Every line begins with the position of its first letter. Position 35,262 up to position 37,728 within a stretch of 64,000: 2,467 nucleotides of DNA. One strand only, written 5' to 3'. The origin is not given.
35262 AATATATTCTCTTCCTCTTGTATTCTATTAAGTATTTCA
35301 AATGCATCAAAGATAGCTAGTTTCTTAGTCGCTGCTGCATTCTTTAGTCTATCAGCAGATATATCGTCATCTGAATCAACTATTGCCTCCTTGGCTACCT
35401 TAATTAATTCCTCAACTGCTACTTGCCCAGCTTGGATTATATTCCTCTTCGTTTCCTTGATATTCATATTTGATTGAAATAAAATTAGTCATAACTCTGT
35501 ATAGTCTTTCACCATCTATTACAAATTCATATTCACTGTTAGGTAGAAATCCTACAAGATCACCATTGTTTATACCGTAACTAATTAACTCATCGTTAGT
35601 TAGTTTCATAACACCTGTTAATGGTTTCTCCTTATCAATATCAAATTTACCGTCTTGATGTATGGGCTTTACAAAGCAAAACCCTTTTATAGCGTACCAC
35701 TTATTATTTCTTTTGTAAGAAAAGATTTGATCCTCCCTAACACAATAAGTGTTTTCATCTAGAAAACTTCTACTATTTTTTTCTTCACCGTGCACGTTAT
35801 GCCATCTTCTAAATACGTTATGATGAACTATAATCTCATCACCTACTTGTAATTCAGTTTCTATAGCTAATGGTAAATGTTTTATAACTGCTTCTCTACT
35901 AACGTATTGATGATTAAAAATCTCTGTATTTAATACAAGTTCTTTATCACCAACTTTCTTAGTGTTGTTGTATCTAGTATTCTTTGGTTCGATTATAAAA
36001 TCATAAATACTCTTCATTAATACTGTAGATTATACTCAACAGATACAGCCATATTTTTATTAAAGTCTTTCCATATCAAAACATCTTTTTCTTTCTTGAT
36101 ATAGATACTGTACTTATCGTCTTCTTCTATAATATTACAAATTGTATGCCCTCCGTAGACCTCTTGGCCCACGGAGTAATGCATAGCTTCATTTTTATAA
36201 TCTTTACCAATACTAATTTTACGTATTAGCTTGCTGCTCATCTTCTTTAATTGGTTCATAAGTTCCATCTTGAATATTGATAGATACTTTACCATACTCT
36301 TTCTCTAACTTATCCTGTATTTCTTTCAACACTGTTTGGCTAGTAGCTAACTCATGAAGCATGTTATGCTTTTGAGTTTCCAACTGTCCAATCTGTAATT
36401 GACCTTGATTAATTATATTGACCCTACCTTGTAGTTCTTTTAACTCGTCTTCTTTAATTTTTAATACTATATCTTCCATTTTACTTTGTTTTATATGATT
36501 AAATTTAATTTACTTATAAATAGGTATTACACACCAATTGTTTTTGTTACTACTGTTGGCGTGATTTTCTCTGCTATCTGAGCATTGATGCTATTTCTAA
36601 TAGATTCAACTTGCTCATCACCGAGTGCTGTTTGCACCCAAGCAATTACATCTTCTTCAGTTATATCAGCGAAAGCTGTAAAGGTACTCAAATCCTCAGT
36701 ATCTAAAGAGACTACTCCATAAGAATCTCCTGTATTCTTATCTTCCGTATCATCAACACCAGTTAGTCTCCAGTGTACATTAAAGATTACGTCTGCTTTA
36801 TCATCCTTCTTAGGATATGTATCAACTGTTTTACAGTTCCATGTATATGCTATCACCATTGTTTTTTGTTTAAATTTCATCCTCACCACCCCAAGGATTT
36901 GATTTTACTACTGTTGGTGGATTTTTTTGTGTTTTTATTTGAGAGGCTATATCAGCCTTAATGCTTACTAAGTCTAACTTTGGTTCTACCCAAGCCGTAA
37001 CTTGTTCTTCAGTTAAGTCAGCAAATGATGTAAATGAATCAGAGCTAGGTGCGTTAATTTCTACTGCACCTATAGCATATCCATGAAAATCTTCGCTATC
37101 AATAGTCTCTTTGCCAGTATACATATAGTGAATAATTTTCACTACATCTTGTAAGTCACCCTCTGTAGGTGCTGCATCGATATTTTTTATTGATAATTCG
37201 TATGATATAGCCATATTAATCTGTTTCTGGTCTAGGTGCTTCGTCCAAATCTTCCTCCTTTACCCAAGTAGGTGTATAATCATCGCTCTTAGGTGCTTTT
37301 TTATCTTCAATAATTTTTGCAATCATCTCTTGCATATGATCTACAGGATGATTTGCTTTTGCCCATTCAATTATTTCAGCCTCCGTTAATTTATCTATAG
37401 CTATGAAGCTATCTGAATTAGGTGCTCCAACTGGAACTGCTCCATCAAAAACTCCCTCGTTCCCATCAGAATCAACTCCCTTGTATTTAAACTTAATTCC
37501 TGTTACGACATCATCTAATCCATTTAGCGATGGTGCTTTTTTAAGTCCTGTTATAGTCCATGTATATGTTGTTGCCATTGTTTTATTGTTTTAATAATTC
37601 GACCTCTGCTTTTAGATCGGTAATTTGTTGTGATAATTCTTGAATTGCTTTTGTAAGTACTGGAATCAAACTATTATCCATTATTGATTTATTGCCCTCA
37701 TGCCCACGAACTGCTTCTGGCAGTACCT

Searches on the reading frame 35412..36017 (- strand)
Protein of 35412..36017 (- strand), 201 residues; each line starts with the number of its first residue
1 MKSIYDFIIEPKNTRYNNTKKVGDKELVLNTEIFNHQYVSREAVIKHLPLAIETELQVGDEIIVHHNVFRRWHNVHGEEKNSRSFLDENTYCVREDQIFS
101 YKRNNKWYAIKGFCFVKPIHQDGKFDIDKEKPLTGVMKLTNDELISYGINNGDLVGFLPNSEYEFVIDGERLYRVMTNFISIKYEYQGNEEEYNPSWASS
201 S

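Call 14: search_protein_families(library=phrogs, proteins=[window:35412-36017:-], max_evalue=0.001)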
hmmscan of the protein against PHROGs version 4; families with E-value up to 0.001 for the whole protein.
window:35412-36017:- (201 aa): 1 family
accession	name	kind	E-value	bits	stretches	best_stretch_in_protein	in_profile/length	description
phrog_13932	-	other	1.5e-22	81.3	1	1-178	1-193/200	co-chaperonin GroES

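Call 30: search_protein_families(library=pfam, proteins=[window:35412-36017:-], max_evalue=1)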
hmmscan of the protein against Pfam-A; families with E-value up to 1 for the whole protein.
window:35412-36017:- (201 aa): 0 families

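Call 31: find_homologous_proteins(query=window:35412-36017:-, max_evalue=0.001)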
Query window:35412-36017:- (201 aa): 8000 proteins with E <= 0.001 among 8000 candidates; the best 120 are listed.
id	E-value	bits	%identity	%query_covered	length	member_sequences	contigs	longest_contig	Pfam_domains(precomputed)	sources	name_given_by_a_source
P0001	3.2e-133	460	100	100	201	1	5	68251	-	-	-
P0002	4.8e-131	453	99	100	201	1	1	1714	-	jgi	jgi:hypothetical protein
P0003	4.8e-131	453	99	100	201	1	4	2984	-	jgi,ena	-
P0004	6.5e-131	452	98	100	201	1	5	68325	-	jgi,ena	-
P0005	6.7e-131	452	98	100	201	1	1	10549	-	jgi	jgi:hypothetical protein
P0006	8.9e-131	452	98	100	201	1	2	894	-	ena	-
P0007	9.1e-131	452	98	100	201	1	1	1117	-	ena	-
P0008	1.3e-130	451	98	100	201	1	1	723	-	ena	-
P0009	1.7e-130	451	98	100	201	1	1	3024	-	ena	-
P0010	2.7e-130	450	97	100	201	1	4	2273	-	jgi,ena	-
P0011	2.8e-130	450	98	100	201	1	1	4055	-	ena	-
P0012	5.5e-130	449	97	100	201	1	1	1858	-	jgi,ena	-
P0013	7.6e-130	449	97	100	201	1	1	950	-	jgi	-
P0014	1.1e-129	448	98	100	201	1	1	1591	-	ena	-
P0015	1.2e-129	448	98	100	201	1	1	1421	-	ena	-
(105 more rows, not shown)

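Call 40: search_protein_families(library=ncbifam, proteins=[window:35412-36017:-], max_evalue=0.1)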
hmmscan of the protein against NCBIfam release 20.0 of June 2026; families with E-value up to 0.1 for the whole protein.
window:35412-36017:- (201 aa): 0 families

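Call 45: predict_structure(alignment_id=A1)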
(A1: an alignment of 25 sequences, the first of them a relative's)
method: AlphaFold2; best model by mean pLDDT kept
length: 201 residues; sequences in the alignment: 25
mean_pLDDT: 70.3   pTM: 0.64
mean pLDDT of the five models: 70.3, 65.2, 61.0, 57.2, 36.1
residues with pLDDT >= 90: 16; 70-90: 99; 50-70: 41; < 50: 45
segments of 3 or more residues with pLDDT < 50: 16-22, 25-37, 122-124, 126-129, 184-201
pLDDT, mean of each block of 10 residues (from residue 1): 82 57 47 45 89 89 76 60 74 85 88 82 49 81 86 80 67 81 48 43 36
secondary structure, 60 per line:
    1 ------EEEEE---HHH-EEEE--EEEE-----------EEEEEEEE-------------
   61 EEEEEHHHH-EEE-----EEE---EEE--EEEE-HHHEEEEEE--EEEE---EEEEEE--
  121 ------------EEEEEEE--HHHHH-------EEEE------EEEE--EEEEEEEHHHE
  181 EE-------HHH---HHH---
elements in order: E7-11 E19-22 E25-28 E40-47 E61-65 H66-69 E71-73 E79-81 E85-87 E90-93 E98-103 E106-109 E113-118 E133-139 H142-146 E154-157 E164-167 E170-176 E180-182

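Call 49: fold_search(model_id=the predicted structure, library=pdb)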
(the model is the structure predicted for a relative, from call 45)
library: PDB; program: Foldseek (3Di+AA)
matches with E <= 10: 397; with E <= 0.001: 1
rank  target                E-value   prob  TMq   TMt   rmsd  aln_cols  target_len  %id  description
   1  7ekq_R                6.9e-05  1.00  0.57  0.58   6.6       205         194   13  CrClpP-S2c (released 2021-10-20)
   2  7ekq_Q                5.4e-03  1.00  0.47  0.46   8.1       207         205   13  CrClpP-S2c (released 2021-10-20)
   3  1p3h_B                1.4e-02  1.00  0.31  0.59   4.8       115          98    7  Crystal Structure of the Mycobacterium tuberculosis chaperonin 10 tetradecamer (released 2003-07-15)
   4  1wnr_C                2.2e-02  1.00  0.23  0.49   5.5        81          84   23  Crystal structure of the Cpn10 from Thermus thermophilus HB8 (released 2004-12-07)
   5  1p3h_A                2.9e-02  1.00  0.32  0.60   4.6       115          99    9  Crystal Structure of the Mycobacterium tuberculosis chaperonin 10 tetradecamer (released 2003-07-15)
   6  4pj1_U                7.7e-02  0.99  0.31  0.56   5.0       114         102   11  Crystal structure of the human mitochondrial chaperonin symmetrical 'football' complex (released 2015-04-29)
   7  8wuw_a                7.7e-02  0.96  0.23  0.44   6.0        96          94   18  Cryo-EM structure of H. thermophilus GroEL-GroES2 asymmetric football complex (released 2024-03-27)
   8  1wnr_G                8.2e-02  0.99  0.24  0.52   6.2        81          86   21  Crystal structure of the Cpn10 from Thermus thermophilus HB8 (released 2004-12-07)
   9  8wuc_a                9.6e-02  0.96  0.26  0.50   7.7       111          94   12  Cryo-EM structure of H. thermoluteolus GroEL-GroES2 football complex (released 2024-03-27)
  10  4pj1_2                1.0e-01  0.96  0.30  0.52   6.7       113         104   12  Crystal structure of the human mitochondrial chaperonin symmetrical 'football' complex (released 2015-04-29)
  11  4pj1_P                1.5e-01  0.90  0.27  0.48   7.8       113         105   11  Crystal structure of the human mitochondrial chaperonin symmetrical 'football' complex (released 2015-04-29)
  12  4pj1_1                1.7e-01  0.90  0.28  0.50   7.3       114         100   10  Crystal structure of the human mitochondrial chaperonin symmetrical 'football' complex (released 2015-04-29)
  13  5opx_O                1.7e-01  0.95  0.27  0.55   7.9       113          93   12  Crystal structure of the GroEL mutant A109C in complex with GroES and ADP BeF2 (released 2018-01-10)
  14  1g31_A                2.0e-01  0.87  0.29  0.48   7.6       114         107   10  GP31 CO-CHAPERONIN FROM BACTERIOPHAGE T4 (released 1998-08-26)
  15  5opx_U                2.1e-01  0.96  0.28  0.57   8.1       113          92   12  Crystal structure of the GroEL mutant A109C in complex with GroES and ADP BeF2 (released 2018-01-10)
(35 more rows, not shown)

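Call 52: search_dna_similar(query=window:35412-36017:-, collection=phages, mode=protein, max_rows=30, max_evalue=0.001, rows=spread)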
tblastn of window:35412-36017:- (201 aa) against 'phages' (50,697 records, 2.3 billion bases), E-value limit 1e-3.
Records with a match: 77; places in all: 77; records where one place covers at least 80% of the query: 77.
Best place of each record, by identity: <60% 77.
By first word of the organism name: Flavobacterium 68; Cellulophaga 7; Caudoviricetes 1; Maribacter 1.
By host as written in the record: Flavobacterium sp. BAL314 68; Cellulophaga sp. HaHa_2_95 4; Cellulophaga baltica NN016038 2; - 1; Maribacter halichondriae 1; Cellulophaga baltica NN015840 1.
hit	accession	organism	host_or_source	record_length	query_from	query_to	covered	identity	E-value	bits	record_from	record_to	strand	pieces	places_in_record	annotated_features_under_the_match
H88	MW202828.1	Caudoviricetes sp.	Manatee Spring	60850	1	182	91%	37.6%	3e-38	145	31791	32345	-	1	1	hypothetical protein (x2)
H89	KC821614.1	Cellulophaga phage phi38:1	Cellulophaga baltica NN016038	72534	1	180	90%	31.6%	1e-17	86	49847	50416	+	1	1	hypothetical protein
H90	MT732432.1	Cellulophaga phage Calle_1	Cellulophaga sp. HaHa_2_95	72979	1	180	90%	31.6%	1e-17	86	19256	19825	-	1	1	chaperonin Cpn10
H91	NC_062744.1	Cellulophaga phage Calle_1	Cellulophaga sp. HaHa_2_95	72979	1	180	90%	31.6%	1e-17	86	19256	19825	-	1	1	co-chaperonin GroES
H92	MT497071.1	Flavobacterium phage vB_FspP_elemoF_6-3D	Flavobacterium sp. BAL314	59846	1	180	90%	31.5%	2e-20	94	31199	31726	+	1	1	chaperonin cpn10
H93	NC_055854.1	Flavobacterium phage vB_FspP_elemoE_6-9C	Flavobacterium sp. BAL314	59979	1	180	90%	31.5%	2e-20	94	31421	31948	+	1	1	co-chaperonin GroES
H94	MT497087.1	Flavobacterium phage vB_FspP_elemoA_13-1B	Flavobacterium sp. BAL314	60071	1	180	90%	31.5%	2e-20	94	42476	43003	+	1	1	chaperonin cpn10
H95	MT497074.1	Flavobacterium phage vB_FspP_elemoA_1-5B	Flavobacterium sp. BAL314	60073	1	180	90%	31.5%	2e-20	94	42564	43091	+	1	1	chaperonin cpn10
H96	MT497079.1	Flavobacterium phage vB_FspP_elemoA_10-9A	Flavobacterium sp. BAL314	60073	1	180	90%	31.5%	2e-20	94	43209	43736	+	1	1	chaperonin cpn10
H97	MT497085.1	Flavobacterium phage vB_FspP_elemoA_12-3A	Flavobacterium sp. BAL314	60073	1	180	90%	31.5%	2e-20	94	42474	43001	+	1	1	chaperonin cpn10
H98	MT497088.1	Flavobacterium phage vB_FspP_elemoA_13-1E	Flavobacterium sp. BAL314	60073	1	180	90%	31.5%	2e-20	94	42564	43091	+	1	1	chaperonin cpn10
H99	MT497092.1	Flavobacterium phage vB_FspP_elemoA_13-9B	Flavobacterium sp. BAL314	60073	1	180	90%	31.5%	2e-20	94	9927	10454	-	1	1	chaperonin cpn10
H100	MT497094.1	Flavobacterium phage vB_FspP_elemoA_14-9A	Flavobacterium sp. BAL314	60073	1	180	90%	31.5%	2e-20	94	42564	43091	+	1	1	chaperonin cpn10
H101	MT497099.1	Flavobacterium phage vB_FspP_elemoA_15-9C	Flavobacterium sp. BAL314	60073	1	180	90%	31.5%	2e-20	94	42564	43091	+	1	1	chaperonin cpn10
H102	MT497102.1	Flavobacterium phage vB_FspP_elemoA_2-5F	Flavobacterium sp. BAL314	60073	1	180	90%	31.5%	2e-20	94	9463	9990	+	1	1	chaperonin cpn10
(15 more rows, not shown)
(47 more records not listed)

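Call 62: fold_search(model_id=the predicted structure, library=viral)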
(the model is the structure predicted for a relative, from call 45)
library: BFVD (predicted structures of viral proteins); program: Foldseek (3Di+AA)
matches with E <= 10: 259; with E <= 0.001: 4
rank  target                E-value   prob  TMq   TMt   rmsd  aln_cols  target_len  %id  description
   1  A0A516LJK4            6.3e-16  1.00  0.72  0.77   5.0       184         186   40  (no name in the UniProt tables at hand)
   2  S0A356                6.4e-11  1.00  0.69  0.69   6.4       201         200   18  Chaperonin cpn10 [Cellulophaga phage phi18:3]
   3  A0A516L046            2.8e-08  1.00  0.63  0.43   5.9       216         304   20  (no name in the UniProt tables at hand)
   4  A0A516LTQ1            1.3e-05  1.00  0.55  0.60   7.1       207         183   12  (no name in the UniProt tables at hand)
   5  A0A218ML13            1.5e-03  1.00  0.20  0.49   3.8        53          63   75  Uncharacterized protein [uncultured virus]
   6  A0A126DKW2            2.0e-03  1.00  0.29  0.56   7.4       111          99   12  (no name in the UniProt tables at hand)
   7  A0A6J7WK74            2.9e-03  1.00  0.27  0.51   8.3       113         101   14  GroS Co-chaperonin GroES (HSP10) [uncultured Caudovirales phage]
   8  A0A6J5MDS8            2.9e-03  1.00  0.29  0.54   6.8       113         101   12  GroS Co-chaperonin GroES (HSP10) [uncultured Caudovirales phage]
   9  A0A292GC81            4.0e-03  1.00  0.35  0.66   3.6       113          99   14  (no name in the UniProt tables at hand)
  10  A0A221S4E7            4.0e-03  1.00  0.29  0.61   5.0        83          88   24  Co-chaperonin GroES [uncultured virus]
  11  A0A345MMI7            5.9e-03  1.00  0.31  0.45   9.7       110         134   16  (no name in the UniProt tables at hand)
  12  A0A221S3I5            6.2e-03  1.00  0.30  0.63   6.6       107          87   15  Co-chaperonin GroES [uncultured virus]
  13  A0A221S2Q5            6.5e-03  1.00  0.29  0.64   5.1        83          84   14  Co-chaperonin GroES [uncultured virus]
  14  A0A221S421            6.5e-03  1.00  0.29  0.64   6.5       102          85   15  Co-chaperonin GroES [uncultured virus]
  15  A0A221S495            6.5e-03  1.00  0.28  0.57   6.5       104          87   15  Co-chaperonin GroES [uncultured virus]
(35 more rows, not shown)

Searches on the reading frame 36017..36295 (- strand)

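Call 30: search_protein_families(library=pfam, proteins=[window:36017-36295:-], max_evalue=1)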
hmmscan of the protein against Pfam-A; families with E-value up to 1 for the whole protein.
window:36017-36295:- (92 aa): 3 families
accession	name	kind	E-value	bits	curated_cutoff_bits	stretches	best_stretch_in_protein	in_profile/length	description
PF18406.6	DUF1281_C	-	0.013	15.9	22.8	1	16-68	29-79/88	Ferredoxin-like domain in Api92-like protein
PF22459.2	PrgX_C_TPR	-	0.015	15.6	27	1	46-85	14-53/190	Pheromone cCF10 receptor, C-terminal TPR region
PF22138.2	MjAgo_N-like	-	0.016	16.2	27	1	31-88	9-63/69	Archaeal argonaute protein N-terminal domain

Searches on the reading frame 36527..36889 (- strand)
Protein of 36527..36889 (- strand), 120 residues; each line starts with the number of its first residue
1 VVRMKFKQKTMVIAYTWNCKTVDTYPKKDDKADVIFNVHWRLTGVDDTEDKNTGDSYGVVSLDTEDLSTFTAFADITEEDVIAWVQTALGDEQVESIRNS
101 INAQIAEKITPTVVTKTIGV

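Call 30: search_protein_families(library=pfam, proteins=[window:36527-36889:-], max_evalue=1)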
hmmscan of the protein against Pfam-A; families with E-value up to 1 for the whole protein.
window:36527-36889:- (120 aa): 1 family
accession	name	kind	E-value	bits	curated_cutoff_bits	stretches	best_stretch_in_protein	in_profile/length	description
PF25590.1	DUF7936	-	2.6e-25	89.6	27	1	13-115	2-99/103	Domain of unknown function (DUF7936)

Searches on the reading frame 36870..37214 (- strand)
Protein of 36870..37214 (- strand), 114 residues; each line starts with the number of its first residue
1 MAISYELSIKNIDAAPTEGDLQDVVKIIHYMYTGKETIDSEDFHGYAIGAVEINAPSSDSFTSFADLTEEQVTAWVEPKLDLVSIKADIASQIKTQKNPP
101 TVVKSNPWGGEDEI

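Call 30: search_protein_families(library=pfam, proteins=[window:36870-37214:-], max_evalue=1)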
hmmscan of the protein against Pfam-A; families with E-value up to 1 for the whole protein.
window:36870-37214:- (114 aa): 1 family
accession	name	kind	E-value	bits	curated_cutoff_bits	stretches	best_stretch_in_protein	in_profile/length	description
PF25590.1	DUF7936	-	6.6e-22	78.6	27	1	2-108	1-103/103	Domain of unknown function (DUF7936)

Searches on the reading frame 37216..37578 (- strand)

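Call 30: search_protein_families(library=pfam, proteins=[window:37216-37578:-], max_evalue=1)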
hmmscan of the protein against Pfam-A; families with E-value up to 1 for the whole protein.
window:37216-37578:- (120 aa): 3 families
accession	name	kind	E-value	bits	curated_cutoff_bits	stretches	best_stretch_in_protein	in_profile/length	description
PF25590.1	DUF7936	-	1.8e-19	70.8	27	1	2-105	1-103/103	Domain of unknown function (DUF7936)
PF21660.3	MCP_C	-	0.028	14.8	27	1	54-97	37-80/163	Filamentous archaeal viruses coat protein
PF09516.16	RE_CfrBI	-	0.13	12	25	1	54-106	25-79/257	CfrBI restriction endonuclease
